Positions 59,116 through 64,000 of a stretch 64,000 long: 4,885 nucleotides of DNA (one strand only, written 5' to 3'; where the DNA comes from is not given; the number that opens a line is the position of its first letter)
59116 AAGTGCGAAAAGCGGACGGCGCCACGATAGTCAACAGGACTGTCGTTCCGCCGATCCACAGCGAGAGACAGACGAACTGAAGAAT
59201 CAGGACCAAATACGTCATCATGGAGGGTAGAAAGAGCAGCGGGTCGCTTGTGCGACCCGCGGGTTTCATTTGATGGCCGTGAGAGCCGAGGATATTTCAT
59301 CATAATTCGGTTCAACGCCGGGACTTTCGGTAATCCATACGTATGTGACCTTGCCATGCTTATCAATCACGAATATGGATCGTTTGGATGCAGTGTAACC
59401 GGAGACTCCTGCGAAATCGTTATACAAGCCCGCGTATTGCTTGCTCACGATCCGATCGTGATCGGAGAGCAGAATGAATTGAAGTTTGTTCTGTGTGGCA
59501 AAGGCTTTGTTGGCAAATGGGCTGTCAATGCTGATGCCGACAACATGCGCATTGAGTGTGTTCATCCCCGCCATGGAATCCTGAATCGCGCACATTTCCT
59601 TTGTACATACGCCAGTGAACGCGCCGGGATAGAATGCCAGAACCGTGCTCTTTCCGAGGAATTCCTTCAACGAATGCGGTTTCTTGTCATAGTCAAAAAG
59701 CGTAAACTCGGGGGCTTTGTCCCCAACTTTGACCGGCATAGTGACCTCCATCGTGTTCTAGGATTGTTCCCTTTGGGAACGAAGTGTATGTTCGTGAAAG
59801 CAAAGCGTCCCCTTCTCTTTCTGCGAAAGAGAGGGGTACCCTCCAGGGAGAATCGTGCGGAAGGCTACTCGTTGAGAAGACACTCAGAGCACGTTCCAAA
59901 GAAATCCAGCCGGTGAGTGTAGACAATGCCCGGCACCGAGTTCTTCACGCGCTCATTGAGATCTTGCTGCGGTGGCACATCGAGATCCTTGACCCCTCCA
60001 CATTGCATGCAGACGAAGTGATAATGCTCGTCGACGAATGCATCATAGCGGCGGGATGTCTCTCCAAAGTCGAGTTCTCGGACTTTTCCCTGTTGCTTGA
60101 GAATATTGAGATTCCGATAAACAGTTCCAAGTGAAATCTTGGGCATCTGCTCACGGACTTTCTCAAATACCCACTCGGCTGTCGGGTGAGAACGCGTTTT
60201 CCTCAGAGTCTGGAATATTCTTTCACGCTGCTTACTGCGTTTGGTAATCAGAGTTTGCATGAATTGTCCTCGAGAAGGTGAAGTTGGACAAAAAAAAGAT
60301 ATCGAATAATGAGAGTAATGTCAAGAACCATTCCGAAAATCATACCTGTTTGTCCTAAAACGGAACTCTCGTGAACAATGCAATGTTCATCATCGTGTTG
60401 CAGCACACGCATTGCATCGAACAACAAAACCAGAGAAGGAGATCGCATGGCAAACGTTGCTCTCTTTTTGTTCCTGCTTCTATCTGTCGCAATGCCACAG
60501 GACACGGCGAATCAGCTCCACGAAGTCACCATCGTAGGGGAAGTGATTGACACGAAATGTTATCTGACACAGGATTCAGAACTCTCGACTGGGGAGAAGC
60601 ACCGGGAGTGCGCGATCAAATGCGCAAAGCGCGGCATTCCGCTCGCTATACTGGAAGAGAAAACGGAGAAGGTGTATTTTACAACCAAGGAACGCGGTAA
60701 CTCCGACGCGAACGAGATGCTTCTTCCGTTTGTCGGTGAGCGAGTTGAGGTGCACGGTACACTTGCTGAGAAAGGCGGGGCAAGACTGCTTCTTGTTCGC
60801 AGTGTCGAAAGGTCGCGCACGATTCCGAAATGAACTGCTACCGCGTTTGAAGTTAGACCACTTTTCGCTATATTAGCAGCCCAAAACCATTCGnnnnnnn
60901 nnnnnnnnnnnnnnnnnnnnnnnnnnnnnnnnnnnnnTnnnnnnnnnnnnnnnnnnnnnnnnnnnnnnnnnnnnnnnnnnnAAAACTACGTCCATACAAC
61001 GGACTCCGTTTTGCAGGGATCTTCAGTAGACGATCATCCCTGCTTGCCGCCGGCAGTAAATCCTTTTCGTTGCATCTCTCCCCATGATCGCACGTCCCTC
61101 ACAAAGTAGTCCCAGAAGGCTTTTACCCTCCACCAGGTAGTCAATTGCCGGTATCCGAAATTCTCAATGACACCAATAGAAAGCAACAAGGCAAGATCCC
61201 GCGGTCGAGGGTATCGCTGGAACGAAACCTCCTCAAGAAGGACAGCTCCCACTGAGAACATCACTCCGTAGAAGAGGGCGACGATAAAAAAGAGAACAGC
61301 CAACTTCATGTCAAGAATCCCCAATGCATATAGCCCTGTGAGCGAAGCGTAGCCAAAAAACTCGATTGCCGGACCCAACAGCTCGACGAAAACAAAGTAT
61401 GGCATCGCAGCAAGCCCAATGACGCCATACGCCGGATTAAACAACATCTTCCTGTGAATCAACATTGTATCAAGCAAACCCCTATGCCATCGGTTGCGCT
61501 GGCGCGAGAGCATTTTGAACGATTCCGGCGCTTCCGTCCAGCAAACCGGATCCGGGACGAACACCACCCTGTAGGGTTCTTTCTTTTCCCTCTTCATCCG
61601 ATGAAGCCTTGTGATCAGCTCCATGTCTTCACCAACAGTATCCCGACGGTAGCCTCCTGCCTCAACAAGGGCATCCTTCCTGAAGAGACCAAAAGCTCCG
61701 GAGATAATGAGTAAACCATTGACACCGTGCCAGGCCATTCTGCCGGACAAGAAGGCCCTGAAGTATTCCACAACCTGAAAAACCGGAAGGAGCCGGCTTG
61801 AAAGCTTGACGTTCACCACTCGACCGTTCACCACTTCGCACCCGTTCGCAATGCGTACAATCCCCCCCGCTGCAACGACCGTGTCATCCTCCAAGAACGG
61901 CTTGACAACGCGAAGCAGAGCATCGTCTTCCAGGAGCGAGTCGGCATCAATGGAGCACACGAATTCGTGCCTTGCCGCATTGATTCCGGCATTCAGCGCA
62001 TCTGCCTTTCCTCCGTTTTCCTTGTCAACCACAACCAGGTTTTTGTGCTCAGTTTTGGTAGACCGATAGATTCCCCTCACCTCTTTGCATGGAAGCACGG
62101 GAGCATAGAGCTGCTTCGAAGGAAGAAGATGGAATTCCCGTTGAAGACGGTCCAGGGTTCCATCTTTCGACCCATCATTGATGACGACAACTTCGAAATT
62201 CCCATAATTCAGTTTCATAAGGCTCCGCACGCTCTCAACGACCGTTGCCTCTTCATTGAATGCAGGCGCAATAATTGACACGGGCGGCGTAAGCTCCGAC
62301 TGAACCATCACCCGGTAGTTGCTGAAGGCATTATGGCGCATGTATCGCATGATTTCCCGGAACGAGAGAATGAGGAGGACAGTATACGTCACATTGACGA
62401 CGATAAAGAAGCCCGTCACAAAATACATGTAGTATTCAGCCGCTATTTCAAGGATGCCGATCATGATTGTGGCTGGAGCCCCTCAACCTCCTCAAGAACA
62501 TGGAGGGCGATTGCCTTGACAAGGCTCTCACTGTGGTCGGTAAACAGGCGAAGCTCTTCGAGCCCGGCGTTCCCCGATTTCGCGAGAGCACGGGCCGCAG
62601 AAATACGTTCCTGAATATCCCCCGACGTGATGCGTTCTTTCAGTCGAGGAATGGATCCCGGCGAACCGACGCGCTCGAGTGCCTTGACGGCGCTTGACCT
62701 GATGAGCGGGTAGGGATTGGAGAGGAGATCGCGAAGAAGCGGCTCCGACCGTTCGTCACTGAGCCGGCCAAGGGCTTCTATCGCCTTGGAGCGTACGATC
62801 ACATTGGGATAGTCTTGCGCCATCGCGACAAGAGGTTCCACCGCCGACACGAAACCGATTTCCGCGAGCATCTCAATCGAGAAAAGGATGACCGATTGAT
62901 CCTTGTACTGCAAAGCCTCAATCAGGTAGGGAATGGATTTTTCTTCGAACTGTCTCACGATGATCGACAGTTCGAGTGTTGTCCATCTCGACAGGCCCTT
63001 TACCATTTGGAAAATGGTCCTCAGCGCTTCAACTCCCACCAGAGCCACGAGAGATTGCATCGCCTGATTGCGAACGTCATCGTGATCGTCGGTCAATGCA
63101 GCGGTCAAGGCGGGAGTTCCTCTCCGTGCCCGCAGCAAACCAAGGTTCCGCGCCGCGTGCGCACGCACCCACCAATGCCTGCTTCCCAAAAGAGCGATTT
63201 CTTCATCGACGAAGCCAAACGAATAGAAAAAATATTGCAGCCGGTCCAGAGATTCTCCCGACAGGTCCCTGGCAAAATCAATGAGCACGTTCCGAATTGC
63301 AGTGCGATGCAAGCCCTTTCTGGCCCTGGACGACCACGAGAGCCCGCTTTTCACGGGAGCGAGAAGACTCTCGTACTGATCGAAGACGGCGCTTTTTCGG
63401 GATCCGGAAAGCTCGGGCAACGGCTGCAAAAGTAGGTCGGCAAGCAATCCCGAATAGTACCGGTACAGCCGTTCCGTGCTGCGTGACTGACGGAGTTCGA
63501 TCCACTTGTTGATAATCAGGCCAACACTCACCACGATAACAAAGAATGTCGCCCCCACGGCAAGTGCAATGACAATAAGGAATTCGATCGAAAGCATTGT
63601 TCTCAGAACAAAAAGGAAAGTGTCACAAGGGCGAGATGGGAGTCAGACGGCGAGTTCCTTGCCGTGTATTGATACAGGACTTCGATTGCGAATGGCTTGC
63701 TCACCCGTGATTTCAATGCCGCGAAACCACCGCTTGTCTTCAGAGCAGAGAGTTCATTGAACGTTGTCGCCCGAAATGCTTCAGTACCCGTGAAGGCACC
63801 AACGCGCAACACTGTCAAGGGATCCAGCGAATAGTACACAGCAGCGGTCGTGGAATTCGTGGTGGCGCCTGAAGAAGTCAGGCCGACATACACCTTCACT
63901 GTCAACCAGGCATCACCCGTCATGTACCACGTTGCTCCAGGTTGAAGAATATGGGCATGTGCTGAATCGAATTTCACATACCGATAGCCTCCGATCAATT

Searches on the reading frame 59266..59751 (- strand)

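Call 83: search_protein_families(library=pfam, proteins=[window:59266-59751:-], max_evalue=0.0001)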
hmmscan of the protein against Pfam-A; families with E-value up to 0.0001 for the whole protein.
window:59266-59751:- (161 aa): 2 families
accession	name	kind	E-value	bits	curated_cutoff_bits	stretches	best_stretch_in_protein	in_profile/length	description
PF00578.27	AhpC-TSA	-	1.2e-33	116.2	26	1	9-137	1-123/124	AhpC/TSA family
PF08534.16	Redoxin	-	1.4e-24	87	26.6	1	8-152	1-146/148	Redoxin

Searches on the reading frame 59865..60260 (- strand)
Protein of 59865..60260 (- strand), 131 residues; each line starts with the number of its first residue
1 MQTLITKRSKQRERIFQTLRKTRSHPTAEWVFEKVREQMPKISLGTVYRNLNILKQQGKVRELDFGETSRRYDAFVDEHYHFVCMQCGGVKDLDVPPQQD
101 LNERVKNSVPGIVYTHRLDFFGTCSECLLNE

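Call 83: search_protein_families(library=pfam, proteins=[window:59865-60260:-], max_evalue=0.0001)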
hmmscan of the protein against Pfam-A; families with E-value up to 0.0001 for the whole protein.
window:59865-60260:- (131 aa): 1 family
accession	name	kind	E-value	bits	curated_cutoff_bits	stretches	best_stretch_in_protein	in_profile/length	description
PF01475.25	FUR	-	5.8e-27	94.7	23.1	1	7-118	5-118/121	Ferric uptake regulator family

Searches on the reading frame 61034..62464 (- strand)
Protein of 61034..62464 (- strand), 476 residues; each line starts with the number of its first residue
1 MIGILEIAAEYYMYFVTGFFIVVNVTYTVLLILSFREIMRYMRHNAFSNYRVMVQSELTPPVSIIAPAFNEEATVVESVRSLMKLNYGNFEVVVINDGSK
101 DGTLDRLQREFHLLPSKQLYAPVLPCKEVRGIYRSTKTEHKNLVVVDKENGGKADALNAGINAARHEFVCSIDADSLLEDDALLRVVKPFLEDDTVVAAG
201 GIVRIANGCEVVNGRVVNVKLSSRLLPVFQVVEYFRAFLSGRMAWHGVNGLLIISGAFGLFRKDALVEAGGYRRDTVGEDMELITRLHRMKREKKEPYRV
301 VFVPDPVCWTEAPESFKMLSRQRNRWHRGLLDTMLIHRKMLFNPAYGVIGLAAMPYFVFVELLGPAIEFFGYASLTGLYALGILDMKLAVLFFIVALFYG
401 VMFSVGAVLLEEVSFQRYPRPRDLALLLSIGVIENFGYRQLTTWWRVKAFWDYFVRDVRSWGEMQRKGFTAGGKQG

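Call 83: search_protein_families(library=pfam, proteins=[window:61034-62464:-], max_evalue=0.0001)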
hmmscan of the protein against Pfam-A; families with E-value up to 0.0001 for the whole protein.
window:61034-62464:- (476 aa): 6 families
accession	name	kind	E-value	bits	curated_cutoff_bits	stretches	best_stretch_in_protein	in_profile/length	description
PF13641.12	Glyco_tranf_2_3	-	1.6e-27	97.5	27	1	60-329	1-230/230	Glycosyltransferase like family 2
PF00535.33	Glycos_transf_2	-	3.8e-25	89.2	23.3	2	140-206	53-119/168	Glycosyl transferase family 2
PF13632.12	Glyco_trans_2_3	-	3e-15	57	27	1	169-399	2-194/198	Glycosyl transferase family group 2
PF03142.21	Chitin_synth_2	-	5.9e-13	48.7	27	1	160-400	196-443/527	Chitin synthase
PF13506.12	Glyco_transf_21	-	2.6e-09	37.2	21.7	1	153-328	18-174/174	Glycosyl transferase family 21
PF10111.15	Glyco_tranf_2_2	-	5.1e-05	23.3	27.3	0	147-289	63-201/276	Glycosyltransferase like family 2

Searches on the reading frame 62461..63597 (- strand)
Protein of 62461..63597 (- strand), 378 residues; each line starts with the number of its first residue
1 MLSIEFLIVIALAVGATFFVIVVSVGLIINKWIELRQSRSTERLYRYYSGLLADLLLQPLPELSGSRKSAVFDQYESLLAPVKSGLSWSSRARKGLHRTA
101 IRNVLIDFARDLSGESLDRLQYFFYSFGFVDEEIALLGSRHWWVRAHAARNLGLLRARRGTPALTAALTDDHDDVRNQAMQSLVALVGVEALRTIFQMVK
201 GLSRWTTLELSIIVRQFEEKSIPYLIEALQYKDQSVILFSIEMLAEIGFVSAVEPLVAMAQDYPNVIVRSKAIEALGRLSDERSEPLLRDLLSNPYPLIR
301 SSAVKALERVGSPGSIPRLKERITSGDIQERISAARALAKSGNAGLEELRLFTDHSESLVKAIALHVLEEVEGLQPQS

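Call 83: search_protein_families(library=pfam, proteins=[window:62461-63597:-], max_evalue=0.0001)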
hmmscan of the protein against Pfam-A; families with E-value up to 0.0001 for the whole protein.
window:62461-63597:- (378 aa): 4 families
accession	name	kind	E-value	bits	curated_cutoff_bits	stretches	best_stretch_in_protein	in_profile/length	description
PF13646.12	HEAT_2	-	2.2e-30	105.2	27.7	3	253-339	1-88/88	HEAT repeats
PF03130.22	HEAT_PBS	-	1.6e-14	53.1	20.9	0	268-293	1-26/27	PBS lyase HEAT-like repeat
PF02985.28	HEAT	-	7.6e-14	51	23.5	0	162-187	3-28/31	HEAT repeat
PF13513.12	HEAT_EZ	-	3.1e-09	37.6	27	0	142-181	1-50/55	HEAT-like repeat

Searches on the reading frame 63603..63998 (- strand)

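Call 83: search_protein_families(library=pfam, proteins=[window:63603-63998:-], max_evalue=0.0001)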
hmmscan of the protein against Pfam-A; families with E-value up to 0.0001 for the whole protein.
window:63603-63998:- (131 aa): 1 family
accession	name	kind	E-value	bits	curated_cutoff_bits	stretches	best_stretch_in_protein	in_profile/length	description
PF19413.5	YaiO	-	4.6e-08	33.7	23.9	1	4-74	102-171/173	YaiO membrane beta barrel domain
